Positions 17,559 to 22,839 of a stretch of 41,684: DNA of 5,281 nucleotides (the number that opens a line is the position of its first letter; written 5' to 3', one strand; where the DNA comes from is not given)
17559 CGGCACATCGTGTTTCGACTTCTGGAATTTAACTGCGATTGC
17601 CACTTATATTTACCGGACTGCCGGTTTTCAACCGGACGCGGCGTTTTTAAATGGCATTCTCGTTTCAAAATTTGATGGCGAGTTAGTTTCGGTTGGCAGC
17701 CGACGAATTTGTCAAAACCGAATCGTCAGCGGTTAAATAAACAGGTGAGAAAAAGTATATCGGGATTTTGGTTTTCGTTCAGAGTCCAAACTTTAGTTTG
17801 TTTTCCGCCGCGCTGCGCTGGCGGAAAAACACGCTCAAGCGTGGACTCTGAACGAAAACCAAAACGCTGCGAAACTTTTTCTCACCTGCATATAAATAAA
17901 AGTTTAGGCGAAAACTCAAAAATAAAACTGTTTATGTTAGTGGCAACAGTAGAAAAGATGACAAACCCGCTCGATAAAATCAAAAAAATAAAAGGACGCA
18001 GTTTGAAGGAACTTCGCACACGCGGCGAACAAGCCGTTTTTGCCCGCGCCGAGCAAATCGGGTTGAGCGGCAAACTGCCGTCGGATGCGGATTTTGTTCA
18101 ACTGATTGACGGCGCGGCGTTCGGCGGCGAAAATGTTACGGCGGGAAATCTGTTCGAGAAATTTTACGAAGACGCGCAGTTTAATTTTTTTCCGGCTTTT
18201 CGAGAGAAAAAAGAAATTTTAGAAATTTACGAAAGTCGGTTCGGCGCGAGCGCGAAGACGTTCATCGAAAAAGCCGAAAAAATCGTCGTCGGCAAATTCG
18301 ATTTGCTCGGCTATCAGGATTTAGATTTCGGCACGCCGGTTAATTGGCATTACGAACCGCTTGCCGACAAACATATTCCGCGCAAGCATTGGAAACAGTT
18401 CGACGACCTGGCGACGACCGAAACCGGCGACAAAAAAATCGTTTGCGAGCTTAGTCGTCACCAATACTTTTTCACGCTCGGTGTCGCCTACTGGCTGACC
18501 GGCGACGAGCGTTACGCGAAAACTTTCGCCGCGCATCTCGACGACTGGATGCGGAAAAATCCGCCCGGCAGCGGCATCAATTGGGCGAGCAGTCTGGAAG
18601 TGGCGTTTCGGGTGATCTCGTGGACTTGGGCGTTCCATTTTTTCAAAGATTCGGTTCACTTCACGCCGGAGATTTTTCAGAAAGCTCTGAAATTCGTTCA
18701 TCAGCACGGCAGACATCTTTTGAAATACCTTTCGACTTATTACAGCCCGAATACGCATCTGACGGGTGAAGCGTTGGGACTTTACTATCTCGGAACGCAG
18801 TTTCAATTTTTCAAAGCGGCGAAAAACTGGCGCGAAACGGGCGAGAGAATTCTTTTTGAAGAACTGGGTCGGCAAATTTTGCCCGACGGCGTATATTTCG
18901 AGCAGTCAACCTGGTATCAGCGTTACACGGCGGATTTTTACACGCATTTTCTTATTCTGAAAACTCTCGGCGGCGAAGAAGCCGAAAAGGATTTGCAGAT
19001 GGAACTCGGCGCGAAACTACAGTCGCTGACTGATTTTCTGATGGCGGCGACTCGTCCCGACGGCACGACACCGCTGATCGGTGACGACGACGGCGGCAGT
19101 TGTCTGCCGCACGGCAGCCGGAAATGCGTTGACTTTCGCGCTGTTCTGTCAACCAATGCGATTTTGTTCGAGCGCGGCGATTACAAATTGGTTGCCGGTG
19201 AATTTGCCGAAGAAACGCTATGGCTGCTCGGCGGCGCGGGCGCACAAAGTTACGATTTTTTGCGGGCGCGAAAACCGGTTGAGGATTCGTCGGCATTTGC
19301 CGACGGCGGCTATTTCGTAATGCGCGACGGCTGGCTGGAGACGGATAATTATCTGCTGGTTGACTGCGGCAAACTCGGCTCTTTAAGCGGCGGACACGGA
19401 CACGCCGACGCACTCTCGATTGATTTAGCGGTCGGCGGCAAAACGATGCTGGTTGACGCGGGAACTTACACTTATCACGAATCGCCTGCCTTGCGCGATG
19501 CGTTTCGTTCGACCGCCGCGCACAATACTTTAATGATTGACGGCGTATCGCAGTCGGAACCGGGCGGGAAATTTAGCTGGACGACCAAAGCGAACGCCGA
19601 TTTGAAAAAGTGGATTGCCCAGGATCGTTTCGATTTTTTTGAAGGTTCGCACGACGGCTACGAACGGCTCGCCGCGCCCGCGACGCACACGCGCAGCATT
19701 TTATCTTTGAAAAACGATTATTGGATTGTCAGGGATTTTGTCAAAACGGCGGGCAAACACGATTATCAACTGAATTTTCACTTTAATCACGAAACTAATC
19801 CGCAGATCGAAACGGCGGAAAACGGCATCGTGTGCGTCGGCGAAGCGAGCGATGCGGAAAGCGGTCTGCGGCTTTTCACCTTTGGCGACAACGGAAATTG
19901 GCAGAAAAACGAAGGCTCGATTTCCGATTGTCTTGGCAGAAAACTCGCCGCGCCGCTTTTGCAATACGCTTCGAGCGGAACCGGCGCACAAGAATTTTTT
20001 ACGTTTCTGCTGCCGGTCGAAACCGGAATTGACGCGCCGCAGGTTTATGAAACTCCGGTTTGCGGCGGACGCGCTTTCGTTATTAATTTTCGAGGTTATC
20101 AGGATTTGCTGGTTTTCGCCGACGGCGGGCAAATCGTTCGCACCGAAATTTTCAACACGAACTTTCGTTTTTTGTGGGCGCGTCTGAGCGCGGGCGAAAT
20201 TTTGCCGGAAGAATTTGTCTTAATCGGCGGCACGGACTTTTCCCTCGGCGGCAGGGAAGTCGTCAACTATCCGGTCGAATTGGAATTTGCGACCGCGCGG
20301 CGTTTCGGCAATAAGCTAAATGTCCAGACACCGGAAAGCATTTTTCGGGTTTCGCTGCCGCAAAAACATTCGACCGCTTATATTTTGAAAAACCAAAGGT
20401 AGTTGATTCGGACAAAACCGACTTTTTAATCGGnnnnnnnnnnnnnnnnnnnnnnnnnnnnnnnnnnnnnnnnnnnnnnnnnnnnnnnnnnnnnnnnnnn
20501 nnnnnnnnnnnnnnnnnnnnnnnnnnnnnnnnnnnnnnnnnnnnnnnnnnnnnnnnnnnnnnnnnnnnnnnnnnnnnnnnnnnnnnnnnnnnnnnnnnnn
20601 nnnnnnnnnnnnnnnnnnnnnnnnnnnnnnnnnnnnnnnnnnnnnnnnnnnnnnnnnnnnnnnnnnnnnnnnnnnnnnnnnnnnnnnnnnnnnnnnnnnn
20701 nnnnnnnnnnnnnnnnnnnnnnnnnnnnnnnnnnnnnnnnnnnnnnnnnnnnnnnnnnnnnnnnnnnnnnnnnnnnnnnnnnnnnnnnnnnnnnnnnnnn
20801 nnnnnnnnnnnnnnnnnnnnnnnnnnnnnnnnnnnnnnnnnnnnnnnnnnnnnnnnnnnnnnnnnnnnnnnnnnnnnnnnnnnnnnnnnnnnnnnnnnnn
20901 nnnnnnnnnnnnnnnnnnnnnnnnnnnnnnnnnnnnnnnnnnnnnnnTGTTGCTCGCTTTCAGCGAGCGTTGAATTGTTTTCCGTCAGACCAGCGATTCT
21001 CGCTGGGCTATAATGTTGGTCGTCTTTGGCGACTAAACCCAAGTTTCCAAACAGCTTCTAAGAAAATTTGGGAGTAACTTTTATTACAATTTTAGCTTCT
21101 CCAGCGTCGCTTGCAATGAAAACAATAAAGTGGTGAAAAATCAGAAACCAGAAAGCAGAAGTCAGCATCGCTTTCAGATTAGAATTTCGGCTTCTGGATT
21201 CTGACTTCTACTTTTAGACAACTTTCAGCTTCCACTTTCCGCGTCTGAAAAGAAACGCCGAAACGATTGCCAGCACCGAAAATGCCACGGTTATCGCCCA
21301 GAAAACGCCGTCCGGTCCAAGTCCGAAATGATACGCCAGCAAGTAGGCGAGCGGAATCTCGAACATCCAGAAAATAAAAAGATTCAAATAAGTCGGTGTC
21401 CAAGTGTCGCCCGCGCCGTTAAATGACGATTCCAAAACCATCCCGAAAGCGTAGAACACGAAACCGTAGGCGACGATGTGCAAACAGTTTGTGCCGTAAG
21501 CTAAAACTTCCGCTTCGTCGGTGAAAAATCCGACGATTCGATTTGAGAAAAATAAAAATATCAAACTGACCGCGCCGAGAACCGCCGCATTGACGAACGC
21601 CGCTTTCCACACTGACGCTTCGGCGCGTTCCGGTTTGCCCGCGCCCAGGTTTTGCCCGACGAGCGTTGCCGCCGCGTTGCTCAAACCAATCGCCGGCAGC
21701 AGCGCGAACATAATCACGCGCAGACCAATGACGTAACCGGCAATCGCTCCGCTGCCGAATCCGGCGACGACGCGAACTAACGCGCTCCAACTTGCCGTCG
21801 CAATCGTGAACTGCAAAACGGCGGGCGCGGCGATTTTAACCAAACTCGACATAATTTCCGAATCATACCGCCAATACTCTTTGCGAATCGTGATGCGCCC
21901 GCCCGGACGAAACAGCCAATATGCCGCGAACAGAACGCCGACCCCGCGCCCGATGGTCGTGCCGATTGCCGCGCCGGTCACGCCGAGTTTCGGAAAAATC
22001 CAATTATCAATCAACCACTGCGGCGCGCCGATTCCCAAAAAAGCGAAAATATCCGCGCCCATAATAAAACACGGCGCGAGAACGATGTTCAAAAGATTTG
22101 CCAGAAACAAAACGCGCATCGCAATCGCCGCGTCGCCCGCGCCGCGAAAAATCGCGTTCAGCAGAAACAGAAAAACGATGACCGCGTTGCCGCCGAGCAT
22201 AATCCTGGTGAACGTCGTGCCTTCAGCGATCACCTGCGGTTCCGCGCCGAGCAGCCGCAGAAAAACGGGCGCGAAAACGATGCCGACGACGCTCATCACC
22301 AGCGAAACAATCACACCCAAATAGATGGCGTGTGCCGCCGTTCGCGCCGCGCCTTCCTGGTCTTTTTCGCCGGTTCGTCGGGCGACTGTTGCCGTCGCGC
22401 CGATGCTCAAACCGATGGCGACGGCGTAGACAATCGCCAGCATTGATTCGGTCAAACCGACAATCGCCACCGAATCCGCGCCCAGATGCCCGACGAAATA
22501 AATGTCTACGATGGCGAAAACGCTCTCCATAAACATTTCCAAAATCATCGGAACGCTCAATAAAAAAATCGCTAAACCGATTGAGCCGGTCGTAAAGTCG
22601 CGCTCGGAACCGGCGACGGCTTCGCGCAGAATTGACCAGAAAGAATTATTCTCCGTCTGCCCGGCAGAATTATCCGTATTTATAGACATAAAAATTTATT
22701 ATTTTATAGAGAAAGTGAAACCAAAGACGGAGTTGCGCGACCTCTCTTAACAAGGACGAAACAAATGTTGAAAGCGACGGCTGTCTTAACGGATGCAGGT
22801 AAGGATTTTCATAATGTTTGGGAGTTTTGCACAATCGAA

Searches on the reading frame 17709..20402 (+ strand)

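Call 68: search_protein_families(library=pfam, proteins=[window:17709-20402:+], max_evalue=0.00001)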
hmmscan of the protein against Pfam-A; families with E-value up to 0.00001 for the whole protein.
window:17709-20402:+ (897 aa): 2 families
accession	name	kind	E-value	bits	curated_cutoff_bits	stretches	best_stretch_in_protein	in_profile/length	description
PF07940.18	Hepar_II_III_C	-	2.9e-47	161.6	24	1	524-707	3-180/237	Heparinase II/III-like, C-terminal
PF16889.11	Hepar_II_III_N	-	1.3e-39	136.9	22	1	151-459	22-312/340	Heparinase II/III N-terminus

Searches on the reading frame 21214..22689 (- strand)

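Call 68: search_protein_families(library=pfam, proteins=[window:21214-22689:-], max_evalue=0.00001)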
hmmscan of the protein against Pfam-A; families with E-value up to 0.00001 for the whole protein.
window:21214-22689:- (491 aa): 1 family
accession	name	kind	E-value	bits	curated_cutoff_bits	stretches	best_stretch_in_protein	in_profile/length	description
PF01554.23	MatE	-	1.3e-62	210.7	24.9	2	47-206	1-160/161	MatE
